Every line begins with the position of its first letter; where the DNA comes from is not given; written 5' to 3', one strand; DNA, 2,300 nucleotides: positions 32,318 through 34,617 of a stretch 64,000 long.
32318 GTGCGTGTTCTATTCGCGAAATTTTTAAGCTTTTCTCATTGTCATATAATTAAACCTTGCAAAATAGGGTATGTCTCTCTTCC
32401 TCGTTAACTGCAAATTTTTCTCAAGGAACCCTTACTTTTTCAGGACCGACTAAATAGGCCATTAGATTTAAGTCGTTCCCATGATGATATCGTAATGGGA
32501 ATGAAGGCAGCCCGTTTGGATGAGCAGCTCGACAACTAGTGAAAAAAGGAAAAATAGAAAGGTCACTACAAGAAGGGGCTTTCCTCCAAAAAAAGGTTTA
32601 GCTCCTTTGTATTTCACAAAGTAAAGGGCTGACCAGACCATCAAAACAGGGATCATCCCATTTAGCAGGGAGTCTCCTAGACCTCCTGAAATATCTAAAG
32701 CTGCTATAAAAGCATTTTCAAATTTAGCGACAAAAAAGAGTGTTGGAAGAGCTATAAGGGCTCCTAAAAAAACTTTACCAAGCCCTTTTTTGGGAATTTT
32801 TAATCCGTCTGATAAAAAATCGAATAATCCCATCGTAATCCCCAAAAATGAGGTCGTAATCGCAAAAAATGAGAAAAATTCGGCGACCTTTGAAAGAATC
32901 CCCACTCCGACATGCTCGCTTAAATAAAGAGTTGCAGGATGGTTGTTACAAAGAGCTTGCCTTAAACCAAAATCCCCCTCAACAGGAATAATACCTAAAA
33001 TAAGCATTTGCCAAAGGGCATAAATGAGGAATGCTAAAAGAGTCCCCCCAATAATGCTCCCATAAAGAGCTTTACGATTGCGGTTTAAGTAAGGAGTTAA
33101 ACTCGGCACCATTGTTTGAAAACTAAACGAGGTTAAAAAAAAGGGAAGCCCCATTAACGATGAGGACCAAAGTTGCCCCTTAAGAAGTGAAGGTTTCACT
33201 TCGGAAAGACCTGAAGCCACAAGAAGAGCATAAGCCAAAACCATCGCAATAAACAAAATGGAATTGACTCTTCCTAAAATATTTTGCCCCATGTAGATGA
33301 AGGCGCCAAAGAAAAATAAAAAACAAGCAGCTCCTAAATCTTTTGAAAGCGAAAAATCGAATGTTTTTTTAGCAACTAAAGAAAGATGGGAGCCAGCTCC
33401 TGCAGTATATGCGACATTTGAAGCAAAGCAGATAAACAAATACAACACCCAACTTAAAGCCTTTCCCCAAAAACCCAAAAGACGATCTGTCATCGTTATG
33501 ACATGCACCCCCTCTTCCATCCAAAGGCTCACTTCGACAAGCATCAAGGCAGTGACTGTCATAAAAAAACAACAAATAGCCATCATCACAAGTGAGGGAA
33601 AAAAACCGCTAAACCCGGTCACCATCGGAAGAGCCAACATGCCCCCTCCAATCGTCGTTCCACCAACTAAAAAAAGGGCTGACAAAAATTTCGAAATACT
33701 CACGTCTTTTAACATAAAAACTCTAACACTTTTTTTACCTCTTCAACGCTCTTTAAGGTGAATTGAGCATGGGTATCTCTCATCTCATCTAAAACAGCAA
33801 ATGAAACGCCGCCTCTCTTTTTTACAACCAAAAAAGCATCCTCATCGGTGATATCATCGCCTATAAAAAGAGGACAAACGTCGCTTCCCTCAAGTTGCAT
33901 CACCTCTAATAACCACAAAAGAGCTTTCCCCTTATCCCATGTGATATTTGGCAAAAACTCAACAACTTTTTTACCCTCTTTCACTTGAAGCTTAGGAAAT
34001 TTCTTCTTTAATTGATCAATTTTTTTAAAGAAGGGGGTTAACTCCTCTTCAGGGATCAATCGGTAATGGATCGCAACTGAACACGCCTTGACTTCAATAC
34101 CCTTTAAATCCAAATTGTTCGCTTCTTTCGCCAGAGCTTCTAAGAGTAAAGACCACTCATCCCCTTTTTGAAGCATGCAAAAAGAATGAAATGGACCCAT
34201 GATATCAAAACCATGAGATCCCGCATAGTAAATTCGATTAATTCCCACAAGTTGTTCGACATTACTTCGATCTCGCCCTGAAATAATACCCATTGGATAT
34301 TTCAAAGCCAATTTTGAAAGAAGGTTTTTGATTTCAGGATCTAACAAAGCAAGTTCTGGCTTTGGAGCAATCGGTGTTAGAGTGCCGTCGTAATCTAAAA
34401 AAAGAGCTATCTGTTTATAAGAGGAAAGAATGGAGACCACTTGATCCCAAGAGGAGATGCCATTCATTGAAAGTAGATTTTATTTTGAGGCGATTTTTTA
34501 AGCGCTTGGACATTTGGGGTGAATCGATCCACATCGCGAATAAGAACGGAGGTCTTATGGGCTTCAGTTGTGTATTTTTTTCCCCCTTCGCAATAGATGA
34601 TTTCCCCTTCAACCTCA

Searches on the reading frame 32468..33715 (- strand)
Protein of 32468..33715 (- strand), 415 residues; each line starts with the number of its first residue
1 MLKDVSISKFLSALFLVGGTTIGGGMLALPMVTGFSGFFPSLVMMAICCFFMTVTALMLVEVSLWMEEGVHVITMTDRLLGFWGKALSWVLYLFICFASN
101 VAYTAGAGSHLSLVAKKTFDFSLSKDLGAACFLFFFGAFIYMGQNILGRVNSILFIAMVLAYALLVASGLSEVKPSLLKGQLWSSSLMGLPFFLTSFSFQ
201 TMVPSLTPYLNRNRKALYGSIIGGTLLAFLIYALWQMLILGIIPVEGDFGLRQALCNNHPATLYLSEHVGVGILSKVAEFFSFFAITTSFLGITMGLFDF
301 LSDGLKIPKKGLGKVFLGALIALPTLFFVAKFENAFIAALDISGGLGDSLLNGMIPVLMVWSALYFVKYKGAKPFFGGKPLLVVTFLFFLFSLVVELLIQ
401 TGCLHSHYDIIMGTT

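Call 8: search_protein_families(library=pfam, proteins=[window:32468-33715:-])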
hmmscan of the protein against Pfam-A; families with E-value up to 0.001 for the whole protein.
window:32468-33715:- (415 aa): 2 families
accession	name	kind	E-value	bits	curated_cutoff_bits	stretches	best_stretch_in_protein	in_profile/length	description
PF03222.19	Trp_Tyr_perm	-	1.6e-76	258.5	22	1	9-394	4-391/393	Tryptophan/tyrosine permease family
PF01490.24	Aa_trans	-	5e-06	25.9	25.6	1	9-206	4-215/410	Transmembrane amino acid transporter protein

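Call 11: find_encoding_contigs(protein=window:32468-33715:-, flank=6000, max_places=10)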
Protein window:32468-33715:- (415 aa): 1 contig read that carries it; 1 place shown.
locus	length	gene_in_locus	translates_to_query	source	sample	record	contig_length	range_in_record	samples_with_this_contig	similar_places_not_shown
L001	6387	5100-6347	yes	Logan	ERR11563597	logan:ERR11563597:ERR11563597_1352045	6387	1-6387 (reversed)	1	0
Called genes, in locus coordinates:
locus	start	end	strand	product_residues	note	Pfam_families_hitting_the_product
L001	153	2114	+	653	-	PF11924:IAT_beta (faint), PF05048:NosD (weak), PF13229:Beta_helix (faint)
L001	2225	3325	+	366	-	-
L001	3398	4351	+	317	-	-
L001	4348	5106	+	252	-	PF02358:Trehalose_PPase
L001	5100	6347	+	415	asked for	PF01490:Aa_trans (weak), PF03222:Trp_Tyr_perm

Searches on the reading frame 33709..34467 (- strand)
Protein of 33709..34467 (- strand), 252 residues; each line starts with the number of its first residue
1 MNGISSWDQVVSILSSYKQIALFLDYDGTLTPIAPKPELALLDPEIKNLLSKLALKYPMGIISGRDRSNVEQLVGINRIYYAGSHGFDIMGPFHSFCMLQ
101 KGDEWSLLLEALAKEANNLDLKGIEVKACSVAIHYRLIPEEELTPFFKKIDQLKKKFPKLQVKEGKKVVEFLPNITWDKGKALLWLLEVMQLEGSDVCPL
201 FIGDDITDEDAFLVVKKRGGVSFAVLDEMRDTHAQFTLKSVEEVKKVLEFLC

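Call 8: search_protein_families(library=pfam, proteins=[window:33709-34467:-])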
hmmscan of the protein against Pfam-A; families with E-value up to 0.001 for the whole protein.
window:33709-34467:- (252 aa): 1 family
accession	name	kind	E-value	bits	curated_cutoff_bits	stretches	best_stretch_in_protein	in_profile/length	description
PF02358.22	Trehalose_PPase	-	1.2e-39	136.3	27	1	23-239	1-232/235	Trehalose-phosphatase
